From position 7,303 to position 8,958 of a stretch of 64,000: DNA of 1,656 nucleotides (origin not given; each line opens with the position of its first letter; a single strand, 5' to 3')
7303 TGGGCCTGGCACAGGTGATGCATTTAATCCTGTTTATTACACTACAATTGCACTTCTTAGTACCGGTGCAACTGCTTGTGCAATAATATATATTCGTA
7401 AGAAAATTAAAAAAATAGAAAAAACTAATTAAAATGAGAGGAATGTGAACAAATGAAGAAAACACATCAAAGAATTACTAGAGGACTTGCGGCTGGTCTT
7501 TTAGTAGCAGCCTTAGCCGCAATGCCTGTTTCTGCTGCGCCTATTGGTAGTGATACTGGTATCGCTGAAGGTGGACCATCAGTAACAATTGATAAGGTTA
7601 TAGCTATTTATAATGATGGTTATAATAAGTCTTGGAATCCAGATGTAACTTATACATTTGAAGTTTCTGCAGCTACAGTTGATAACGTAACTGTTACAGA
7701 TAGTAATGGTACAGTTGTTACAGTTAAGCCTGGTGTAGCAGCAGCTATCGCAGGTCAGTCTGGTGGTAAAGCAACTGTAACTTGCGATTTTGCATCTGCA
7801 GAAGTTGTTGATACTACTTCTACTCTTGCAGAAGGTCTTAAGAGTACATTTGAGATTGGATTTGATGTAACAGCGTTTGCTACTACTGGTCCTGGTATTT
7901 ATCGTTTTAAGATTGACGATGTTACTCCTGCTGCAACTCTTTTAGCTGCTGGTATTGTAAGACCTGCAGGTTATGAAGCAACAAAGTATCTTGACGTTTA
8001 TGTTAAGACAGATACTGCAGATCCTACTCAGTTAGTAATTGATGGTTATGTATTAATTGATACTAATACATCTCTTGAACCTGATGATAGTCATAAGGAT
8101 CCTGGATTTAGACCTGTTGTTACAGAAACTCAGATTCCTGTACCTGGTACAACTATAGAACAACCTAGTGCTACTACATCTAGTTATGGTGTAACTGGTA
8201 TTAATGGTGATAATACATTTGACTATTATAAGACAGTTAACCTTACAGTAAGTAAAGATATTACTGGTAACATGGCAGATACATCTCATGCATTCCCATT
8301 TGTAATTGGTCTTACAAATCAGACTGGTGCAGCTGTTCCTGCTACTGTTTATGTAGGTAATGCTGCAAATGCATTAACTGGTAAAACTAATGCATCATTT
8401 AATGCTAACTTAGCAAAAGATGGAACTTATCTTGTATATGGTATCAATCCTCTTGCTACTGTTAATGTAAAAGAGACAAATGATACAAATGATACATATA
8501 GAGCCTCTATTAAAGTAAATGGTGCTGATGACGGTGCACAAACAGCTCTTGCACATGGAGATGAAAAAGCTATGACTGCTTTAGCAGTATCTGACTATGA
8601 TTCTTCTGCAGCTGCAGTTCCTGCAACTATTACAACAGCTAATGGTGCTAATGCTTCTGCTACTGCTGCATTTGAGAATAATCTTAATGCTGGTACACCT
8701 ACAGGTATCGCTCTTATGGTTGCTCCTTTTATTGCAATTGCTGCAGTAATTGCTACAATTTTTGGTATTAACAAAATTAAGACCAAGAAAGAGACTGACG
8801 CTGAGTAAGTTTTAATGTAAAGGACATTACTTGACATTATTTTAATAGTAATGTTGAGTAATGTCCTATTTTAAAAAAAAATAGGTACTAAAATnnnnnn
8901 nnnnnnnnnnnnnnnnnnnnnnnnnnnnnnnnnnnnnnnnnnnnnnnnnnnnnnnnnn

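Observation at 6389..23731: Mobile-element-encoded FCT-type sortase pilus/fibre locus: two pilin-like substrates, SipA-like inactive signal peptidase, class B sortase, 4120-aa tip-adhesin candidate, plus a type IV pilin-like gene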

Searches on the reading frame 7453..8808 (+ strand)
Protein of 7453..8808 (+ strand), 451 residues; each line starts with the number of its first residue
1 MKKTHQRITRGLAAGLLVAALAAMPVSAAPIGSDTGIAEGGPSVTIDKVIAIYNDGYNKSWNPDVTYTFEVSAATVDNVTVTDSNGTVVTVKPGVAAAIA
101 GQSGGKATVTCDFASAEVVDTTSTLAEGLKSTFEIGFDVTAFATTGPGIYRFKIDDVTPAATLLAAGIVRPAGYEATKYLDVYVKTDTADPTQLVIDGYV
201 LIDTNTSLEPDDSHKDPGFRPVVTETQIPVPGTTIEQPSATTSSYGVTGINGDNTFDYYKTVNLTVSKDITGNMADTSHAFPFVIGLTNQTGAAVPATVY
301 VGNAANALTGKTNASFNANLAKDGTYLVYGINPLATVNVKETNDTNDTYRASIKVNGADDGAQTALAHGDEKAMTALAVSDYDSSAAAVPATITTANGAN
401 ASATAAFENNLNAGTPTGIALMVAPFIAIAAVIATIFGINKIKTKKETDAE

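Call 6: search_protein_families(library=pfam, proteins=[window:7453-8808:+], max_evalue=0.01)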
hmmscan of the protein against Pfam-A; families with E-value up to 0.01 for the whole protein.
window:7453-8808:+ (451 aa): 1 family
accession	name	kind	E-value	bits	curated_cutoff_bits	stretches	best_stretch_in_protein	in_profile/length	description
PF24547.1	DUF7601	-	2.2e-12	48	27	1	263-360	2-95/116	Domain of unknown function (DUF7601)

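Call 7: search_protein_families(library=ncbifam, proteins=[window:7453-8808:+], max_evalue=0.01)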
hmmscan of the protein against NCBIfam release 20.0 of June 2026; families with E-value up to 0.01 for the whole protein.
window:7453-8808:+ (451 aa): 1 family
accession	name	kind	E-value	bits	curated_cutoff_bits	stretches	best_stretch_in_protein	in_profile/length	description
NF033396.0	pilus_ancill_1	equivalog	1.1e-05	24.1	600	1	261-375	584-693/737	pilus ancillary protein 1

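Call 14: search_protein_families(library=phrogs, proteins=[window:7453-8808:+], max_evalue=0.001)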
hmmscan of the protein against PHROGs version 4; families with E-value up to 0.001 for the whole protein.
window:7453-8808:+ (451 aa): 0 families

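Call 18: search_solved_structures(query=window:7453-8808:+, max_evalue=10, show_alignments=2)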
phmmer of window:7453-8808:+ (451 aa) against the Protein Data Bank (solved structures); distinct sequences matched with E-value up to 10: 0.

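Call 20: find_homologous_proteins(query=window:7453-8808:+, max_evalue=0.001)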
Query window:7453-8808:+ (451 aa): 25 proteins with E <= 0.001 among 8000 candidates.
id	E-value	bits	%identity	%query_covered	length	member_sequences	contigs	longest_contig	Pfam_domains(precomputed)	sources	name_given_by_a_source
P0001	1.5e-250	849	89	100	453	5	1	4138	PF24547.2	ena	-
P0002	8.5e-247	837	89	100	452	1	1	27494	PF24547.2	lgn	-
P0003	3.7e-227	772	83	100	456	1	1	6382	PF24547.2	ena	-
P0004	6.8e-211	719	78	100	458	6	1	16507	PF24547.2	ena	-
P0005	2.8e-187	641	72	100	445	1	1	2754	PF24547.2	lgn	-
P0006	1.0e-117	412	52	100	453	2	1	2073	PF24547.2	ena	-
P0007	1.1e-113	398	50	100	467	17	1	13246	PF24547.2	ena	-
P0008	7.9e-108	379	49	100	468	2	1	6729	PF24547.2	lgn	-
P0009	1.1e-106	375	49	100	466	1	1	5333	PF24547.2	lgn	-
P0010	1.2e-105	372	47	100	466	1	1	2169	PF24547.2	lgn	-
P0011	2.9e-94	334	46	100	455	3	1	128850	PF24547.2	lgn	-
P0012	3.2e-92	328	46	97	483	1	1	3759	PF24547.2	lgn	-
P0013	4.6e-92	327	45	97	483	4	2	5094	PF24547.2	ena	-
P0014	7.4e-90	320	45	97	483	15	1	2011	PF24547.2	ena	-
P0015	3.1e-88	315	45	97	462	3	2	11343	PF24547.2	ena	-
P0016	3.4e-85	305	44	97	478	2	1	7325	PF24547.2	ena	-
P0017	1.5e-78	283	42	100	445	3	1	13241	PF24547.2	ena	-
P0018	6.5e-70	254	40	100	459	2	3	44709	PF24547.2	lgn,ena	-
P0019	6.8e-68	248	39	100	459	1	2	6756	PF24547.2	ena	-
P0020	2.0e-67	246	40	100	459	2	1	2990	PF24547.2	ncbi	-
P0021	4.0e-61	225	38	100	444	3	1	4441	PF24547.2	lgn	-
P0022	5.5e-53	198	36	99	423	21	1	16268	PF24547.2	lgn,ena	-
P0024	1.7e-35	141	34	92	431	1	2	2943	PF24547.2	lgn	-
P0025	5.2e-34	136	30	96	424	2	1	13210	PF24547.2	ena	-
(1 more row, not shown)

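Call 23: find_encoding_contigs(protein=P0011, flank=10000, max_places=3)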
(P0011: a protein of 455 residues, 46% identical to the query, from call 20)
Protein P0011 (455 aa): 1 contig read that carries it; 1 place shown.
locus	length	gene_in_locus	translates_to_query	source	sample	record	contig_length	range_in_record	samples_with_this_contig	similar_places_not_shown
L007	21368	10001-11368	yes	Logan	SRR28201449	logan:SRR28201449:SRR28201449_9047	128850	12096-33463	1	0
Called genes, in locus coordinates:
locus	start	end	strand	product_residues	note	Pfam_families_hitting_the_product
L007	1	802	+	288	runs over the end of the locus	PF01541:GIY-YIG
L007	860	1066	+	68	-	-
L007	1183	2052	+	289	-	-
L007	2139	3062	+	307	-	-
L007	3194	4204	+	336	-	-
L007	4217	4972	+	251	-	-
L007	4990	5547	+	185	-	-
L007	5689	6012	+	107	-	-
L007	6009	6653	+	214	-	-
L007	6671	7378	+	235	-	-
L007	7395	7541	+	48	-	-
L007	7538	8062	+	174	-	-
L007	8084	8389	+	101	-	-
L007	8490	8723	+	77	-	-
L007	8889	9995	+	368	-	-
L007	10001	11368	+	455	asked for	PF24547:DUF7601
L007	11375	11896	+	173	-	PF10502:Peptidase_S26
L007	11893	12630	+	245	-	-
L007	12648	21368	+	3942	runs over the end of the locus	-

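Call 24: find_encoding_contigs(protein=P0018, flank=10000, max_places=3)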
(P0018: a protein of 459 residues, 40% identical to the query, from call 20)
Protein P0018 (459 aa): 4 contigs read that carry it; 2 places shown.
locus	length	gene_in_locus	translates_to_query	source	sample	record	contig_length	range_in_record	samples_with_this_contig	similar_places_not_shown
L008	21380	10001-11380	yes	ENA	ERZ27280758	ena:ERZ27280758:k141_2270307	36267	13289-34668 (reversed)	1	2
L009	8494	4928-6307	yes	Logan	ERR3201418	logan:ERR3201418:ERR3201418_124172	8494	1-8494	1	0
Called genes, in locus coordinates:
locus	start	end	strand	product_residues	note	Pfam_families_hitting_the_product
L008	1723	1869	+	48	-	-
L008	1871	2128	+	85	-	-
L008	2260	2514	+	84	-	-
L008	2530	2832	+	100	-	-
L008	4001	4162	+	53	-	-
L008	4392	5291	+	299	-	-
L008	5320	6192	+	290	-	-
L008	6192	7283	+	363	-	PF00709:Adenylsucc_synt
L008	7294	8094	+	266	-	PF00149:Metallophos, PF06874:FBPase_2 (faint)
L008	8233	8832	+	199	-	-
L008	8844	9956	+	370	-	-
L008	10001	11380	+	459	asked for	PF24547:DUF7601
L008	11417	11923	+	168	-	PF10502:Peptidase_S26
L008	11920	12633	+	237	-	PF04203:Sortase (weak)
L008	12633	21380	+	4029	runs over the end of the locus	PF03382:DUF285, PF13306:LRR_5 (faint), PF13855:LRR_8 (faint), PF23952:LRR_EndoS (faint), PF03382:DUF285, PF09479:Flg_new (faint), PF03382:DUF285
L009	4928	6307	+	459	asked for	PF24547:DUF7601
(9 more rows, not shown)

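Call 34: find_related_loci(query=A1, collection=genome_contigs, flank=10000)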
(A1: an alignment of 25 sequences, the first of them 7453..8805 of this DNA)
Query A1 (451 aa) in genome_contigs; peptide patterns used: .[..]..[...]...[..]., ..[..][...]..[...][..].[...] (x = any residue, [..] = any of these).
77 stretches matched a pattern; 13 encode a relative of the query (tblastn E <= 1e-3); 13 distinct loci.
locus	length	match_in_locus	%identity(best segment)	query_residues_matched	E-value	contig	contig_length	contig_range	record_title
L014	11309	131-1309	32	22-449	8e-43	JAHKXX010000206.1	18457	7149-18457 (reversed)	MAG: bacterium isolate bin337 sample12236_k97_360966, whole genome shotgun sequence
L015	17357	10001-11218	31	1-450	4e-39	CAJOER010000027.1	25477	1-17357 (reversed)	uncultured Eubacterium sp. isolate Red_deer_2_mag_128 genome assembly, contig: scaffold_5243, whole genome shotgun seque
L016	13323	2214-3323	30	63-448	5e-34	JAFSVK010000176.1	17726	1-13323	MAG: Bacillota bacterium isolate RGIG3509 Goat_Rumen.Co__c2256118, whole genome shotgun sequence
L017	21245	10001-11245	28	3-443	4e-31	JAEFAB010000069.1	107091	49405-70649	MAG: Eubacterium sp. isolate Tb.RUG.99 k141_11978645_flag=1_multi=9.0000_len=107091, whole genome shotgun sequence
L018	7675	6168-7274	29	63-446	2e-30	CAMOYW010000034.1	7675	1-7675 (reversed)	MAG: uncultured Clostridia bacterium isolate SRR873602_bin.112_metaWRAP_v1.3_MAG genome assembly, contig: NODE_25338_len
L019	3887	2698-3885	30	33-445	1e-30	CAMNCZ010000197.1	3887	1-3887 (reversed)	MAG: uncultured Eubacteriaceae bacterium isolate SRR873598_bin.135_metaWRAP_v1.3_MAG genome assembly, contig: NODE.60624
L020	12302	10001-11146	30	46-450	3e-28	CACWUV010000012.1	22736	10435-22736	MAG: uncultured Clostridiales bacterium isolate RUG10934 genome assembly, contig: RUG10934_asm_12, whole genome shotgun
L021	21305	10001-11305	28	3-451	3e-23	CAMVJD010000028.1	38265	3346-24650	MAG TPA_asm: uncultured Eubacteriaceae bacterium isolate SRR8387718_bin.21_metaWRAP_v1.3_MAG genome assembly, contig: ER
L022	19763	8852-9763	27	63-385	6e-23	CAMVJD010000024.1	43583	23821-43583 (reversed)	MAG TPA_asm: uncultured Eubacteriaceae bacterium isolate SRR8387718_bin.21_metaWRAP_v1.3_MAG genome assembly, contig: ER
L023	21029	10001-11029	30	89-449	2e-21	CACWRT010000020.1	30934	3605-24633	MAG: uncultured Ruminococcus sp. isolate RUG10851 genome assembly, contig: RUG10851_asm_20, whole genome shotgun sequenc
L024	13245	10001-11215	27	31-451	7e-19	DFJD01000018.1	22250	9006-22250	MAG TPA_asm: Clostridiales bacterium UBA3680 UBA3680_contig_1997, whole genome shotgun sequence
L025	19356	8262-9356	24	6-449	2e-9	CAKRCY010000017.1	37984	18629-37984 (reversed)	MAG: uncultured Dorea sp. isolate REFINED_METABAT215_TOP10_CONTIGS_1500_ASSEMBLY_K77_MERGED__Hadza_MoBio_hadza-A-D_B_24_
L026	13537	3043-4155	23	2-449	7e-7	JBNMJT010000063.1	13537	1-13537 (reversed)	MAG: Dorea sp. isolate CM_BacDor188.62 k141_55577_length_13537_cov_19.9688, whole genome shotgun sequence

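Call 35: predict_structure(alignment_id=A1)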
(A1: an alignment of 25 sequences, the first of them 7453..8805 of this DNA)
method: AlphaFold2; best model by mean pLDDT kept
length: 451 residues; sequences in the alignment: 25
mean_pLDDT: 73.9   pTM: 0.69
mean pLDDT of the five models: 73.9, 68.4, 66.3, 63.5, 62.4
residues with pLDDT >= 90: 132; 70-90: 174; 50-70: 51; < 50: 94
segments of 3 or more residues with pLDDT < 50: 1-5, 10-38, 205-253, 445-451
pLDDT, mean of each block of 10 residues (from residue 1): 49 44 34 41 77 83 93 79 61 86 80 88 73 84 84 91 92 78 81 76 46 40 38 30 38 65 94 87 95 88 92 94 95 94 92 93 92 93 87 71 90 59 66 67 47 33
secondary structure, 60 per line:
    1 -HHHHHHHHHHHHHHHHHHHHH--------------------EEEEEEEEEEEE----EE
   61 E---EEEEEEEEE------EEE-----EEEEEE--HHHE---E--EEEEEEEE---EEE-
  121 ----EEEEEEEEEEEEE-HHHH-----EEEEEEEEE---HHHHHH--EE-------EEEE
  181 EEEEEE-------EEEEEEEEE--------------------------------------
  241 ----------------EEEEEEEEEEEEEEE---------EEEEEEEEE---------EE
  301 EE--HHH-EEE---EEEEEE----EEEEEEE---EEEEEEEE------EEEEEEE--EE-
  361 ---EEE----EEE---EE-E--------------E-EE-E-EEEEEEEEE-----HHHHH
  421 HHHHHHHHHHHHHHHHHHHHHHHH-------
elements in order: H2-22 E43-54 E59-61 E65-73 E80-82 E88-93 E106-113 E117-119 E125-137 H139-142 E148-156 H160-165 E177-186 E194-202 E257-271 E281-289 E299-302 E309-311 E315-320 E325-331 E335-342 E349-355 E364-366 E371-373 E402-410 H416-444

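Call 38: search_protein_families(library=pfam, proteins=[L017:12-1094:+, L017:1535-2887:+, L017:3512-4021:+, L017:4021-4752:+, L017:5043-10007:+, L017:10004-11266:+, L017:11294-11863:+, L017:11880-13112:+, L017:13413-14000:+, L017:14078-15199:+], max_evalue=0.001)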
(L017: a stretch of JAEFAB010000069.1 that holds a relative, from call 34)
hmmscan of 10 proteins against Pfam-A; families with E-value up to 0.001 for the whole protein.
L017:12-1094:+ (360 aa): 2 families
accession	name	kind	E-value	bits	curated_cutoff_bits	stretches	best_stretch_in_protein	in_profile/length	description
PF00291.31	PALP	-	1.8e-72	244.6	35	1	2-258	32-295/295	Pyridoxal-phosphate dependent enzyme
PF01842.31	ACT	-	1.3e-05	25.3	27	1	282-348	2-63/66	ACT domain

L017:1535-2887:+ (450 aa): 7 families
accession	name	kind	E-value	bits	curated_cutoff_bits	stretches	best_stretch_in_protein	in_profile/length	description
PF00448.28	SRP54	-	3.3e-77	259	22.7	1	103-297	2-196/196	SRP54-type protein, GTPase domain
PF02978.25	SRP_SPB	-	2.9e-34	117.7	27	1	328-426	1-91/91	Signal peptide binding domain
PF02881.24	SRP54_N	-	4e-23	81.9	22.4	1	6-83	1-75/75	SRP54-type protein, helical bundle domain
PF13401.12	AAA_22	-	3.1e-06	28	27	1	104-221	7-121/130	AAA domain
PF01656.29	CbiA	-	9.4e-06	26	25.4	1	112-257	9-89/125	CobQ/CobB/MinD/ParA nucleotide binding domain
PF13207.12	AAA_17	-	0.00033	21.4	27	1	108-223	1-109/136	AAA domain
PF06414.18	Zeta_toxin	-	0.00077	19.4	22.3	0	103-189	17-100/199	Zeta toxin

L017:3512-4021:+ (169 aa): 3 families
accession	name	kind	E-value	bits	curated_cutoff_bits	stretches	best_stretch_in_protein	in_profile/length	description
PF01782.24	RimM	-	3.3e-22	79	23.5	1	6-87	1-83/84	RimM N-terminal domain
PF24986.1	PRC_RimM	-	1.6e-14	53.7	27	1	101-167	3-69/69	RimM PRC barrel domain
PF05239.21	PRC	-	9.3e-13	48.4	21.2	1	94-167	1-77/78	PRC-barrel domain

L017:4021-4752:+ (243 aa): 1 family
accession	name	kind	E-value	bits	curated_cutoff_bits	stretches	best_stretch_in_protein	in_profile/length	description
PF01746.26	tRNA_m1G_MT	-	9.6e-64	215.1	27.3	1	23-221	2-195/195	tRNA (Guanine-1)-methyltransferase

L017:5043-10007:+ (1654 aa): 1 family
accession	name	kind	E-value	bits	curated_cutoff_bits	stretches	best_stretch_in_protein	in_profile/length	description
PF09479.16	Flg_new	-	1e-05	26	27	0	1015-1088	1-64/65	Listeria-Bacteroides repeat domain (List_Bact_rpt)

L017:10004-11266:+ (420 aa): 2 families
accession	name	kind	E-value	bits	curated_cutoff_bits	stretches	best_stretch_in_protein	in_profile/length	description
PF24547.1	DUF7601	-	4.1e-10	40.7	27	1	228-331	2-106/116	Domain of unknown function (DUF7601)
PF19407.5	DUF5979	-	2.3e-05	25.4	25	1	230-324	2-82/104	Domain of unknown function (DUF5979)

L017:11294-11863:+ (189 aa): 1 family
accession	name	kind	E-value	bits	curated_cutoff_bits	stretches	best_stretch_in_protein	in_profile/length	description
PF10502.14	Peptidase_S26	-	4.3e-23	82.6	22.9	1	34-180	3-163/168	Signal peptidase, peptidase S26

L017:11880-13112:+ (410 aa): 2 families
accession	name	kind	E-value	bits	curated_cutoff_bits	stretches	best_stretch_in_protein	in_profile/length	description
PF04203.18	Sortase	-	1.9e-07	31.3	26.6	1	80-239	2-123/125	Sortase domain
PF14316.11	DUF4381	-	0.00028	21.7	27.2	0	269-340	21-80/145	Domain of unknown function (DUF4381)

L017:13413-14000:+ (195 aa): 1 family
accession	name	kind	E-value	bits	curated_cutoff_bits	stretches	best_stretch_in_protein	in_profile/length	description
PF10502.14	Peptidase_S26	-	4.5e-18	66.2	22.9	1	42-185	4-162/168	Signal peptidase, peptidase S26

L017:14078-15199:+ (373 aa): 2 families
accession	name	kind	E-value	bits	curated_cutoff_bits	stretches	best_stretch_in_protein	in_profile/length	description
PF24547.1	DUF7601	-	3.6e-16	60.2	27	1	215-335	3-116/116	Domain of unknown function (DUF7601)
PF12892.13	FctA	-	2.1e-11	45.1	22.1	1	43-176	5-102/120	Spy0128-like isopeptide containing domain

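Call 39: fold_search(model_id=the predicted structure, library=pdb)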
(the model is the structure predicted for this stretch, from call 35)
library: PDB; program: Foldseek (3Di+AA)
matches with E <= 10: 756; with E <= 0.001: 41
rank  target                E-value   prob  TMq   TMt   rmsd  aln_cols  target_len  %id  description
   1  7f7y_A                7.0e-15  1.00  0.27  0.35  14.5       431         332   14  Crystal Structure of protein PitB from pilus islet-2 of Streptococcus pneumoniae (released 2022-06-01)
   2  4s3l_A                9.8e-15  1.00  0.27  0.34  15.4       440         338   14  Crystal Structure of major pilin protein PitB from type II pilus of Streptococcus pneumoniae (released 2015-07-29)
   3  6n0a_A                1.6e-14  1.00  0.41  0.62   7.2       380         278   16  Structure of the major pilin protein (T-18.1) from Streptococcus pyogenes serotype MGAS8232 (released 2019-04-17)
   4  8f5n_A                2.8e-14  1.00  0.42  0.62   7.0       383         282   17  Identification of an Immunodominant region on a Group A Streptococcus T-antigen Reveals Temperature-Dependent Motion i (released 2023-03-08)
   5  6n0a_B                3.9e-14  1.00  0.40  0.61   7.5       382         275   16  Structure of the major pilin protein (T-18.1) from Streptococcus pyogenes serotype MGAS8232 (released 2019-04-17)
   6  6bbw_A                8.4e-14  1.00  0.40  0.58   7.3       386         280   14  Structure of the major pilin protein (T3.2) from Streptococcus pyogenes serotype GAS13637 (released 2018-10-24)
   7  3gld_C                8.9e-14  1.00  0.40  0.59   7.7       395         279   14  Crystal Structure of the Major Pilin from Streptococcus pyogenes E117A mutant (released 2009-06-02)
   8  3gld_A                1.1e-13  1.00  0.43  0.62   8.8       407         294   15  Crystal Structure of the Major Pilin from Streptococcus pyogenes E117A mutant (released 2009-06-02)
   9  3b2m_C                1.1e-13  1.00  0.40  0.59   7.4       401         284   13  Crystal Structure of the Major Pilin from Streptococcus pyogenes (released 2007-12-18)
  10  3gle_C                1.5e-13  1.00  0.38  0.56   7.8       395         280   15  Crystal Structure of the Major Pilin from Streptococcus pyogenes N168A mutant (released 2009-06-02)
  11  8f70                  1.6e-13  1.00  0.43  0.35   7.2       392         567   17  Identification of an Immunodominant region on a Group A Streptococcus T-antigen Reveals Temperature-Dependent Motion in  (released 2023-03-08)
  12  3b2m_B                1.6e-13  1.00  0.39  0.58   7.9       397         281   14  Crystal Structure of the Major Pilin from Streptococcus pyogenes (released 2007-12-18)
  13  3gle_B                2.1e-13  1.00  0.40  0.60   7.5       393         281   14  Crystal Structure of the Major Pilin from Streptococcus pyogenes N168A mutant (released 2009-06-02)
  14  3gle_A                5.2e-13  1.00  0.40  0.60   7.6       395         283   14  Crystal Structure of the Major Pilin from Streptococcus pyogenes N168A mutant (released 2009-06-02)
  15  3gld_B                6.4e-13  1.00  0.39  0.59   7.6       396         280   15  Crystal Structure of the Major Pilin from Streptococcus pyogenes E117A mutant (released 2009-06-02)
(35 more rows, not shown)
